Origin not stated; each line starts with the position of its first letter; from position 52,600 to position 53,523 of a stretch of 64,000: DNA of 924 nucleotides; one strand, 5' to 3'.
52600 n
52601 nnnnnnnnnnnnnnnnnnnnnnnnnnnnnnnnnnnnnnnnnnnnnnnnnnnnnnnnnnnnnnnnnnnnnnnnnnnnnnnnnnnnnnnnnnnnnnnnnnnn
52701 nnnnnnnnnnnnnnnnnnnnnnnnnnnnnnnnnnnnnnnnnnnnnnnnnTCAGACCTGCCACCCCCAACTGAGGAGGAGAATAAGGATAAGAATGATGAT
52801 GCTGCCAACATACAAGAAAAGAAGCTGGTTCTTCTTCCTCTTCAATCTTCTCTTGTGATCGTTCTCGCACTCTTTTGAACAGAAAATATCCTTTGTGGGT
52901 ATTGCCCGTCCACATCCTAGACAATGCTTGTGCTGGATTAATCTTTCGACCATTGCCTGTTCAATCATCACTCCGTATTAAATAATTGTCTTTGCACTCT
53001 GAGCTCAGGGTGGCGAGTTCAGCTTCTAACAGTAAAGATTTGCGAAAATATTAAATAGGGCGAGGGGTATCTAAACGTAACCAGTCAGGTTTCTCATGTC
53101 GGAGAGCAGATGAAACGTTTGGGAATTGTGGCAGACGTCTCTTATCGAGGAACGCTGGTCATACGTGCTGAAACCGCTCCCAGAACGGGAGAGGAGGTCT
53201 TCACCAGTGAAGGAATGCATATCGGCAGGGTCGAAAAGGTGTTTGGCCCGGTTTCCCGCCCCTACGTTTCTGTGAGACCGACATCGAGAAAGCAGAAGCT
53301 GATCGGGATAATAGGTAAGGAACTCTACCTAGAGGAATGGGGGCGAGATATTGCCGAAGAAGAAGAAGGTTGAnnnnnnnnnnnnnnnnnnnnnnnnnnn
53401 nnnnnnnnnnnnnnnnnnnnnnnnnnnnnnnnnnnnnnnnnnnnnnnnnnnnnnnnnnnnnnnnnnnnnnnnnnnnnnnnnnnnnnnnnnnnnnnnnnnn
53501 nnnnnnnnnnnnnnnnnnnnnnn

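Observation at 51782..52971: Single ORF fusing phosphopantetheine adenylyltransferase (CoA biosynthesis) to a DUF84/MJ0226-type ITP/XTP pyrophosphatase, preceded by an overlapping small zinc-ribbon membrane protein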

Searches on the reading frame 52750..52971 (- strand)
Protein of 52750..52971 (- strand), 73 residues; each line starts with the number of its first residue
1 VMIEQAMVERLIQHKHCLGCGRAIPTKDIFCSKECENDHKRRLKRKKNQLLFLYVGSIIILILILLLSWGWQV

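Call 3: search_protein_families(library=pfam, proteins=[window:52750-52971:-], max_evalue=0.01)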
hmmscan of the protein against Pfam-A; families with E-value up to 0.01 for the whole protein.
window:52750-52971:- (73 aa): 1 family
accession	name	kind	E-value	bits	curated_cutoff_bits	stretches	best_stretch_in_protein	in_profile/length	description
PF09889.16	DUF2116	-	7.3e-15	55.1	26.8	1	13-68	2-57/59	Probable treble clef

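Call 4: search_protein_families(library=ncbifam, proteins=[window:52750-52971:-], max_evalue=0.01)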
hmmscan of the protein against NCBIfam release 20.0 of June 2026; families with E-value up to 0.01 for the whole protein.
window:52750-52971:- (73 aa): 0 families

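Call 36: find_homologous_proteins(query=window:52753-52971:-, max_evalue=0.001)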
Query window:52753-52971:- (73 aa): 6 proteins with E <= 0.001 among 6 candidates.
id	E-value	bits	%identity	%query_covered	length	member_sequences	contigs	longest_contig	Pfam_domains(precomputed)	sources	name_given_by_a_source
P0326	6.8e-42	158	100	99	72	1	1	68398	PF09889.17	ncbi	ncbi:MAG: DUF2116 family Zn-ribbon domain-containing protein [Thermoplasmata archaeon]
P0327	8.5e-32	126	80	96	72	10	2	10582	PF09889.17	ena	-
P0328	1.4e-30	122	73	100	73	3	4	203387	PF09889.17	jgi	jgi:predicted nucleic acid-binding Zn ribbon protein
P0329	2.2e-30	121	72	92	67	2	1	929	PF09889.17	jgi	jgi:predicted nucleic acid-binding Zn ribbon protein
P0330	9.2e-30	119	75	95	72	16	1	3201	PF09889.17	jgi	-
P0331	3.5e-25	105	66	89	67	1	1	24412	PF09889.17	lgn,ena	-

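Call 39: find_homologous_proteins(query=A2, max_evalue=0.001)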
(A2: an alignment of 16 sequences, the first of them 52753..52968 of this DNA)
Query A2 (16 sequences) (72 aa, profile of the alignment): 556 proteins with E <= 0.001 among 965 candidates; the best 120 are listed.
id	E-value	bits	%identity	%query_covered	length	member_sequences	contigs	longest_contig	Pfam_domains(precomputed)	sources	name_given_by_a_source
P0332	4.3e-27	112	48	86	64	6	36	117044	PF09889.17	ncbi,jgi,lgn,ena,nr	ncbi:MAG TPA: DUF2116 family Zn-ribbon domain-containing protein [Methanomassiliicoccales archaeon]|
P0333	4.7e-27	112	48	86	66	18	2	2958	PF09889.17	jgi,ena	jgi:predicted nucleic acid-binding Zn ribbon protein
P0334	4.8e-27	112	53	86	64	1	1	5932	PF09889.17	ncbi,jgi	jgi:predicted nucleic acid-binding Zn ribbon protein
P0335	7.6e-27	111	48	86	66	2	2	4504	PF09889.17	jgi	jgi:predicted nucleic acid-binding Zn ribbon protein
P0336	8.3e-27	111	46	88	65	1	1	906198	PF09889.17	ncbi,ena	-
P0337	8.6e-27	111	48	86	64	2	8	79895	PF09889.17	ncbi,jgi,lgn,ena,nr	ncbi:MAG TPA: DUF2116 family Zn-ribbon domain-containing protein [Methanomassiliicoccales archaeon]|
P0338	1.2e-26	110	53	86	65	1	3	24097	PF09889.17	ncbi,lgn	-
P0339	1.3e-26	110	45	86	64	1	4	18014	PF09889.17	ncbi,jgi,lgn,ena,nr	ncbi:MAG TPA: DUF2116 family Zn-ribbon domain-containing protein [Methanomassiliicoccales archaeon]|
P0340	1.4e-26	110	46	88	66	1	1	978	PF09889.17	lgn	-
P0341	2.4e-26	109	44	86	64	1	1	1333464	PF09889.17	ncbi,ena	ncbi:MAG: DUF2116 family Zn-ribbon domain-containing protein [Methanomassiliicoccales archaeon]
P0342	2.8e-26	109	47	89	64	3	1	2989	PF09889.17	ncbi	-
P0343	3.1e-26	109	52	86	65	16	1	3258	PF09889.17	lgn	-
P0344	4.9e-26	108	48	86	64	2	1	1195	PF09889.17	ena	-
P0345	5.0e-26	108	52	86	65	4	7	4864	PF09889.17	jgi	jgi:predicted nucleic acid-binding Zn ribbon protein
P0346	5.6e-26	108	44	86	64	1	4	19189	PF09889.17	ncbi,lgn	-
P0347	7.7e-26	108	46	88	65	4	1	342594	PF09889.17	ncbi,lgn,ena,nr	ncbi:MAG: DUF2116 family Zn-ribbon domain-containing protein [Candidatus Thermoplasmatota archaeon]|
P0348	8.4e-26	108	52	86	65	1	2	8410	PF09889.17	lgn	-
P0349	8.5e-26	108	47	86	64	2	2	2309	PF09889.17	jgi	jgi:predicted nucleic acid-binding Zn ribbon protein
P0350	9.4e-26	108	47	89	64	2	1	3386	PF09889.17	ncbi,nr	ncbi:MAG: DUF2116 family Zn-ribbon domain-containing protein [Methanomassiliicoccales archaeon]|nr:D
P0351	9.6e-26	108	44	88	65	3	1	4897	PF09889.17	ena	-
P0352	1.1e-25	107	45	86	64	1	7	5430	PF09889.17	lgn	-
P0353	1.1e-25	107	47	86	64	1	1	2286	PF09889.17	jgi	jgi:predicted nucleic acid-binding Zn ribbon protein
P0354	1.2e-25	107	44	88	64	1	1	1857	PF09889.17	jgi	-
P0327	1.3e-25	107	80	97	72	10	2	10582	PF09889.17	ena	-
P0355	1.7e-25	107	44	86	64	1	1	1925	PF09889.17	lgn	-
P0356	2.6e-25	106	44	89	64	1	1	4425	PF09889.17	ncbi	-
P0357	3.0e-25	106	47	83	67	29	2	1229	PF09889.17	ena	-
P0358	3.1e-25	106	44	86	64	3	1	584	PF09889.17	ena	-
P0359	3.7e-25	106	48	88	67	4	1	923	PF09889.17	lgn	-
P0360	4.1e-25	106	50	86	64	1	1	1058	PF09889.17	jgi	jgi:predicted nucleic acid-binding Zn ribbon protein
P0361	4.1e-25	106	48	86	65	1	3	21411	PF09889.17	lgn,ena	-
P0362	4.2e-25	105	52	86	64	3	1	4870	PF09889.17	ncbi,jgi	jgi:predicted nucleic acid-binding Zn ribbon protein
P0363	4.2e-25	105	47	86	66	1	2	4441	PF09889.17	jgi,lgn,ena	-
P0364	4.7e-25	105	43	88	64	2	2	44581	PF09889.17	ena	-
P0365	5.3e-25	105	48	89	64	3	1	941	PF09889.17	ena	-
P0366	5.6e-25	105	44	86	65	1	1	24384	PF09889.17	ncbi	-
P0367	5.7e-25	105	47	86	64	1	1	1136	PF09889.17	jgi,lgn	jgi:predicted nucleic acid-binding Zn ribbon protein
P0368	6.1e-25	105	48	89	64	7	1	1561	PF09889.17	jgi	jgi:predicted nucleic acid-binding Zn ribbon protein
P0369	6.1e-25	105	41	88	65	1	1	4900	PF09889.17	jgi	-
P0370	6.2e-25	105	41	85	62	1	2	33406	PF09889.17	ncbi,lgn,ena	-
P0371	7.0e-25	105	47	86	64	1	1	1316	PF09889.17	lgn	-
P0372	7.2e-25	105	48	86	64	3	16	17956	PF09889.17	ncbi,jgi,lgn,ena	jgi:predicted nucleic acid-binding Zn ribbon protein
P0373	7.4e-25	105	48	86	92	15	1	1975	PF09889.17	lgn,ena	-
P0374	7.7e-25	105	47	86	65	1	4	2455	PF09889.17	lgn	-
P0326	8.8e-25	104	100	100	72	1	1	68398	PF09889.17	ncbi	ncbi:MAG: DUF2116 family Zn-ribbon domain-containing protein [Thermoplasmata archaeon]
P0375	9.0e-25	104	50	72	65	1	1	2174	PF09889.17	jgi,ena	-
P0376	9.5e-25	104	42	86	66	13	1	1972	PF09889.17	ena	-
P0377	1.0e-24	104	48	88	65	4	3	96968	PF09889.17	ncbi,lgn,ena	-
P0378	1.1e-24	104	43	83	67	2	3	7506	PF09889.17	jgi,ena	jgi:predicted nucleic acid-binding Zn ribbon protein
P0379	1.3e-24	104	50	72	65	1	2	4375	PF09889.17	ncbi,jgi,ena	-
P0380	1.4e-24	104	44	85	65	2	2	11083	PF09889.17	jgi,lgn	jgi:predicted nucleic acid-binding Zn ribbon protein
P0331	1.4e-24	104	66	90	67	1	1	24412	PF09889.17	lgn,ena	-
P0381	1.5e-24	104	51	85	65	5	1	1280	PF09889.17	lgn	-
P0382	1.5e-24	104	43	83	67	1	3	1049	PF09889.17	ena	-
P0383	1.5e-24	104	44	86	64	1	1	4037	PF09889.17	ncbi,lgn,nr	ncbi:MAG: DUF2116 family Zn-ribbon domain-containing protein [Methanomassiliicoccales archaeon]|nr:D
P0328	1.7e-24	104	72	100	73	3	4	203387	PF09889.17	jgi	jgi:predicted nucleic acid-binding Zn ribbon protein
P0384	1.7e-24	104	43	88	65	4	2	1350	PF09889.17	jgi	jgi:predicted nucleic acid-binding Zn ribbon protein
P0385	1.8e-24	103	44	88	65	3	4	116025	PF09889.17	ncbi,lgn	-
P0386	2.0e-24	103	41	88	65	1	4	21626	PF09889.17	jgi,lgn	jgi:predicted nucleic acid-binding Zn ribbon protein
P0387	2.1e-24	103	50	86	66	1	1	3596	PF09889.17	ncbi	-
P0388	2.2e-24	103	39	86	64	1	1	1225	PF09889.17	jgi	jgi:predicted nucleic acid-binding Zn ribbon protein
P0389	2.2e-24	103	42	89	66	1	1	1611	PF09889.17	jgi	jgi:predicted nucleic acid-binding Zn ribbon protein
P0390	2.4e-24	103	47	86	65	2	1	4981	PF09889.17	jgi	jgi:predicted nucleic acid-binding Zn ribbon protein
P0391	2.4e-24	103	52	85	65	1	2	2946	PF09889.17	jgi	jgi:predicted nucleic acid-binding Zn ribbon protein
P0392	2.7e-24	103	46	88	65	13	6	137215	PF09889.17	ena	-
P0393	2.7e-24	103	45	86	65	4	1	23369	PF09889.17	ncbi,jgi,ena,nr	ncbi:MAG: DUF2116 family Zn-ribbon domain-containing protein [Methanomassiliicoccales archaeon]|nr:D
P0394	2.7e-24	103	46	88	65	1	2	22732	PF09889.17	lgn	-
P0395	3.1e-24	103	49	88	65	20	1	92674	PF09889.17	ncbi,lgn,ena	-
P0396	3.1e-24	103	48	86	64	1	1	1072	PF09889.17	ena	-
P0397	3.1e-24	103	43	88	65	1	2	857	PF09889.17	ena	-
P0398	3.2e-24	103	75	100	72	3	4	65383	PF09889.17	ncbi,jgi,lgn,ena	-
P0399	3.4e-24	103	44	88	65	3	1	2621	PF09889.17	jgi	-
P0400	3.4e-24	103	42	90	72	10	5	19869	PF09889.17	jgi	jgi:predicted nucleic acid-binding Zn ribbon protein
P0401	3.5e-24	103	52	86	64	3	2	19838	PF09889.17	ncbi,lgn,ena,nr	ncbi:MAG: DUF2116 family Zn-ribbon domain-containing protein [Methanomassiliicoccales archaeon]|nr:D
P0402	3.8e-24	102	45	86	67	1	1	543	PF09889.17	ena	-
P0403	3.8e-24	102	45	83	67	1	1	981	PF09889.17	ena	-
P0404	3.8e-24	102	51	85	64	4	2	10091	PF09889.17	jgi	jgi:predicted nucleic acid-binding Zn ribbon protein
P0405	3.9e-24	102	46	85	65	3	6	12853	PF09889.17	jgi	-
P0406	4.3e-24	102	42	86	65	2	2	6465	PF09889.17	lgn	-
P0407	4.3e-24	102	46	82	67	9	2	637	PF09889.17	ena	-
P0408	4.3e-24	102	44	88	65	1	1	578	PF09889.17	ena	-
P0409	4.4e-24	102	44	86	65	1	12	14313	PF09889.17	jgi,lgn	jgi:predicted nucleic acid-binding Zn ribbon protein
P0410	4.5e-24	102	48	88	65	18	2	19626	PF09889.17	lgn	-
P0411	4.8e-24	102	46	88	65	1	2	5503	PF09889.17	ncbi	-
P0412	4.8e-24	102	45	86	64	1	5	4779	PF09889.17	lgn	-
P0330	4.9e-24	102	75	96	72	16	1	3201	PF09889.17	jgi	-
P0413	5.1e-24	102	52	85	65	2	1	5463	PF09889.17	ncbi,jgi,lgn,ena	ncbi:MAG: DUF2116 family Zn-ribbon domain-containing protein [Methanomassiliicoccales archaeon]|jgi:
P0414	5.2e-24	102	42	90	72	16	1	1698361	PF09889.17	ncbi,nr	ncbi:MAG: DUF2116 family Zn-ribbon domain-containing protein [Methanobacteriota archaeon]|nr:MAG: DU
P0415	5.6e-24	102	45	89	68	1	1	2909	PF09889.17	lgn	-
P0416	5.8e-24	102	72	90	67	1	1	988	PF09889.17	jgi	jgi:predicted nucleic acid-binding Zn ribbon protein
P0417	6.1e-24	102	44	88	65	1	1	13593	PF09889.17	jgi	-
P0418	6.4e-24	102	41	88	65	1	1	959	PF09889.17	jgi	-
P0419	6.4e-24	102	44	86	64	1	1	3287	PF09889.17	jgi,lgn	jgi:predicted nucleic acid-binding Zn ribbon protein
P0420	6.5e-24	102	42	86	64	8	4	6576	PF09889.17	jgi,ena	-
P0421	6.5e-24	102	42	86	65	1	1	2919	PF09889.17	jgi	jgi:predicted nucleic acid-binding Zn ribbon protein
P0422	7.1e-24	102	46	88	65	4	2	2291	PF09889.17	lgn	-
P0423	7.2e-24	102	42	86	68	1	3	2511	PF09889.17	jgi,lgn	jgi:predicted nucleic acid-binding Zn ribbon protein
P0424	7.6e-24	101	43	88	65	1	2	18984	PF09889.17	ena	-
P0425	8.7e-24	101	45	89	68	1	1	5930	PF09889.17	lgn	-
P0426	9.3e-24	101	45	86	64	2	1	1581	PF09889.17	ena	-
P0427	9.3e-24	101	47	86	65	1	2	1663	PF09889.17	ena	-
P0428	9.7e-24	101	45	86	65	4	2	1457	PF09889.17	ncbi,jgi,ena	jgi:predicted nucleic acid-binding Zn ribbon protein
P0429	1.1e-23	101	42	86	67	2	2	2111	PF09889.17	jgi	jgi:predicted nucleic acid-binding Zn ribbon protein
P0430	1.1e-23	101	46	67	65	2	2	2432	PF09889.17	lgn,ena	-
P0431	1.1e-23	101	47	83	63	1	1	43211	PF09889.17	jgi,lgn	-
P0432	1.2e-23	101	48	88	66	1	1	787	PF09889.17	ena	-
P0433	1.2e-23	101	45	86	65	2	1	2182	PF09889.17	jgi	jgi:predicted nucleic acid-binding Zn ribbon protein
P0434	1.2e-23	101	45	86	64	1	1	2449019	PF09889.17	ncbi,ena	-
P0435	1.3e-23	101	43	88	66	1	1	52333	PF09889.17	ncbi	-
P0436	1.4e-23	101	48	83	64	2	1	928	PF09889.17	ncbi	-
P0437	1.5e-23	101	46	69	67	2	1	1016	PF09889.17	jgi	jgi:predicted nucleic acid-binding Zn ribbon protein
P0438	1.5e-23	101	47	82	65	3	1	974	PF09889.17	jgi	jgi:predicted nucleic acid-binding Zn ribbon protein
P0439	1.6e-23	100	43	83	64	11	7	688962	PF09889.17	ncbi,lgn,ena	-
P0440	1.6e-23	100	43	83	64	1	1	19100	PF09889.17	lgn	-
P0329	1.6e-23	100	72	93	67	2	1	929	PF09889.17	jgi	jgi:predicted nucleic acid-binding Zn ribbon protein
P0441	1.6e-23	100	38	94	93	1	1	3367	PF09889.17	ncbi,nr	ncbi:MAG: DUF2116 family Zn-ribbon domain-containing protein [Candidatus Thermoplasmatota archaeon]|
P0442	1.6e-23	100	41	94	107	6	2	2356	PF09889.17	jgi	jgi:predicted nucleic acid-binding Zn ribbon protein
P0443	1.6e-23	100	44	88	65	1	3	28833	PF09889.17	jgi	-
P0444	1.7e-23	100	48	83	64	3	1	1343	PF09889.17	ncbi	-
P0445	1.8e-23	100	44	88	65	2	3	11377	PF09889.17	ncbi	-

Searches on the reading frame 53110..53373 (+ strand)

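Call 47: search_protein_families(library=pfam, proteins=[window:53110-53373:+], max_evalue=0.001)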
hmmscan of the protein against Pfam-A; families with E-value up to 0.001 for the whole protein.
window:53110-53373:+ (87 aa): 1 family
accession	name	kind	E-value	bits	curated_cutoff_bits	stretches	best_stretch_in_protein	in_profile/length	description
PF04410.20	Gar1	-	1.2e-07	31.9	29.3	1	15-73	14-80/92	Gar1/Naf1 RNA binding region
